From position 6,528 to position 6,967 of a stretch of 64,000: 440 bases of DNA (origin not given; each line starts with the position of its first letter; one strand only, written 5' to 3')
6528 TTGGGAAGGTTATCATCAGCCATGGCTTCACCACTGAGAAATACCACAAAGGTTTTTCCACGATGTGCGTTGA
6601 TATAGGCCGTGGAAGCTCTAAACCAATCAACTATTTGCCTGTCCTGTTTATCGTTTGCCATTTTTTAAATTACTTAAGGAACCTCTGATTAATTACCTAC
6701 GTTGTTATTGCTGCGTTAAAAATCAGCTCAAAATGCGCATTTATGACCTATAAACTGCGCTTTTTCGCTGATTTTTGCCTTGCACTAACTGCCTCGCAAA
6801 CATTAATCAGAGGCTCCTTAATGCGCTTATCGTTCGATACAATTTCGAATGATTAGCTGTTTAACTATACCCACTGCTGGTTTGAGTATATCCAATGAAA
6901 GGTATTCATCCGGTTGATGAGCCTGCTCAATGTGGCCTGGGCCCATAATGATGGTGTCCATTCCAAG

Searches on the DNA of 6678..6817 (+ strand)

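Call 37: search_dna_similar(query=window:6678-6817:+, collection=plasmids, mode=distant, max_evalue=10, max_rows=15)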
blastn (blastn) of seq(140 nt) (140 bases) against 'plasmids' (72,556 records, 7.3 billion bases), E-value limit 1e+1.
Records with a match: 17; places in all: 20; records where one place covers at least 80% of the query: 1.
Best place of each record, by identity: 95-99% 1; 90-95% 1; 80-90% 7; 60-80% 8.
By first word of the organism name: Pseudomonas 9; Proteus 3; Halomonas 1; Providencia 1; Pseudoalteromonas 1; Piscirickettsia 1; Sinorhizobium 1.
By predicted mobility (MOB-suite, as given by PLSDB): non-mobilizable 8; mobilizable 5; conjugative 4.
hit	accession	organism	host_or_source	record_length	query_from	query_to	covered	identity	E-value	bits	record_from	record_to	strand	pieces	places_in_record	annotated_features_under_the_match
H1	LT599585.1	Pseudomonas veronii 1YdBTEX2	-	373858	14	138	89%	75.4%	1e-12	79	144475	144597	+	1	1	none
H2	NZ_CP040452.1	Halomonas sp. PA16-9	-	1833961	36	140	75%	80.2%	8e-16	91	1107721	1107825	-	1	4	none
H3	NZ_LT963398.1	Pseudomonas cerasi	-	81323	32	107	54%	76.3%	7e-4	51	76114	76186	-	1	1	none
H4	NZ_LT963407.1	Pseudomonas syringae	-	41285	32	107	54%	76.3%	7e-4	51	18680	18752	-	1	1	none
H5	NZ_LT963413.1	Pseudomonas syringae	-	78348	32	107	54%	76.3%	7e-4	51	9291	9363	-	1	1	none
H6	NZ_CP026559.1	Pseudomonas amygdali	Prunus avium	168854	32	107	54%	76.3%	7e-4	51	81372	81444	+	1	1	none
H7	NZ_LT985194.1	Pseudomonas syringae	-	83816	32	107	54%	76.3%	7e-4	51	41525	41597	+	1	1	none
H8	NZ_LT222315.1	Pseudomonas cerasi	Prunus cerasus (sour cherry),Sour ...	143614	32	107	54%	76.3%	7e-4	51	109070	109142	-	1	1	none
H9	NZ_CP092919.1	Pseudomonas syringae group genomosp. 7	Helianthus annuus,cell culture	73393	32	107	54%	75.0%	9e-3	46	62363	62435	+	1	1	none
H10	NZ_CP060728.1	Providencia rettgeri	duck,intestine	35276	39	80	30%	81.0%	5e+0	37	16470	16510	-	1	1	none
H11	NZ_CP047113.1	Proteus mirabilis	swine,single cell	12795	39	80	30%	81.0%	5e+0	37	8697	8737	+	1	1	none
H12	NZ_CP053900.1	Proteus mirabilis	duck,intestine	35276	39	80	30%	81.0%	5e+0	37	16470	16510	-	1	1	none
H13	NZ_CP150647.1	Proteus vulgaris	-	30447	39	80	30%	81.0%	5e+0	37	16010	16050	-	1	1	none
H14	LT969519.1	Pseudomonas aeruginosa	-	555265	84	120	26%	86.5%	3e-2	46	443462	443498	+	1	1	none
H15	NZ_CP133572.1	Pseudoalteromonas sp. HL-AS2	sediment core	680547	76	113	27%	81.6%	5e+0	38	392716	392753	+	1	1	leucyl aminopeptidase family protein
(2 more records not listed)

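Call 38: get_annotated_region(hit=H2, flank=1500)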
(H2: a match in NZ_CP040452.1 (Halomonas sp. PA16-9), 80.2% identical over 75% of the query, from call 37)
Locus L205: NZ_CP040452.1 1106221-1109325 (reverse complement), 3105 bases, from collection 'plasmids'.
description: Halomonas sp. PA16-9 plasmid p_unnamed1, complete sequence
organism: Halomonas sp. PA16-9 (NCBI taxid 2576841)
taxonomy: Bacteria; Pseudomonadota; Gammaproteobacteria; Oceanospirillales; Halomonadaceae; Halomonas; Halomonas sp. PA16-9
host: -; source: -; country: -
typing (MOB-suite, as given by PLSDB): non-mobilizable
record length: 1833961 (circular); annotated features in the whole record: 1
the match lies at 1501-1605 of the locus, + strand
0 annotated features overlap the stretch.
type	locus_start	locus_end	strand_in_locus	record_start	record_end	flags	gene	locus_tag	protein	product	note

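Call 39: get_annotated_region(hit=H1, flank=1500)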
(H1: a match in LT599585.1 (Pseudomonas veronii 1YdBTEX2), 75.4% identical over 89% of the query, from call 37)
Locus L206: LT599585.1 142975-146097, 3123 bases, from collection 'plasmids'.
description: Pseudomonas veronii 1YdBTEX2 genome assembly, plasmid: PVE_plasmid
organism: Pseudomonas veronii 1YdBTEX2 (NCBI taxid 1295141)
taxonomy: Bacteria; Pseudomonadota; Gammaproteobacteria; Pseudomonadales; Pseudomonadaceae; Pseudomonas; Pseudomonas veronii; Pseudomonas veronii 1YdBTEX2
host: -; source: -; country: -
typing (MOB-suite, as given by PLSDB): non-mobilizable; mating-pair formation MPF_F
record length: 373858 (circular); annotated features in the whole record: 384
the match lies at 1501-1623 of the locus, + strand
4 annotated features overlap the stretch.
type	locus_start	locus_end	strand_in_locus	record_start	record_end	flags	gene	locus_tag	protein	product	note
CDS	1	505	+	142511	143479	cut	-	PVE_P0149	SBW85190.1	cation transporter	-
CDS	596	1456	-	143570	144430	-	-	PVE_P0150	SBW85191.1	hypothetical protein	-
CDS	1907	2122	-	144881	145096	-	-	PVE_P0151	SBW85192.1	hypothetical secreted protein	-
CDS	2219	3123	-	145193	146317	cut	yhhJ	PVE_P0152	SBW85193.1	Inner membrane transport permease YhhJ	-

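Call 40: get_annotated_region(hit=H3, flank=1500)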
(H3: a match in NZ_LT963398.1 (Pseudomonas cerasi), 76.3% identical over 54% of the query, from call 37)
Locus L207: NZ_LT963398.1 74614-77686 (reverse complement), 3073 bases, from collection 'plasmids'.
description: Pseudomonas cerasi isolate PL963 plasmid PP3, complete sequence
organism: Pseudomonas cerasi (NCBI taxid 1583341)
taxonomy: Bacteria; Pseudomonadota; Gammaproteobacteria; Pseudomonadales; Pseudomonadaceae; Pseudomonas; Pseudomonas cerasi
host: -; source: -; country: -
typing (MOB-suite, as given by PLSDB): conjugative; replicon rep_cluster_283; relaxase MOBQ; mating-pair formation MPF_I
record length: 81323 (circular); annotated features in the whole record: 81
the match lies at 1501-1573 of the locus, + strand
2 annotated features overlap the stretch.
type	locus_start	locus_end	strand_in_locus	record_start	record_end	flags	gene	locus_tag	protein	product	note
CDS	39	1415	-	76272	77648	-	-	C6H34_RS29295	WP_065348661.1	MATE family efflux transporter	GO:0055085 - transmembrane transport [Evidence IEA]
CDS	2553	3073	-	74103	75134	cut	-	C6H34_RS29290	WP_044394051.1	hypothetical protein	-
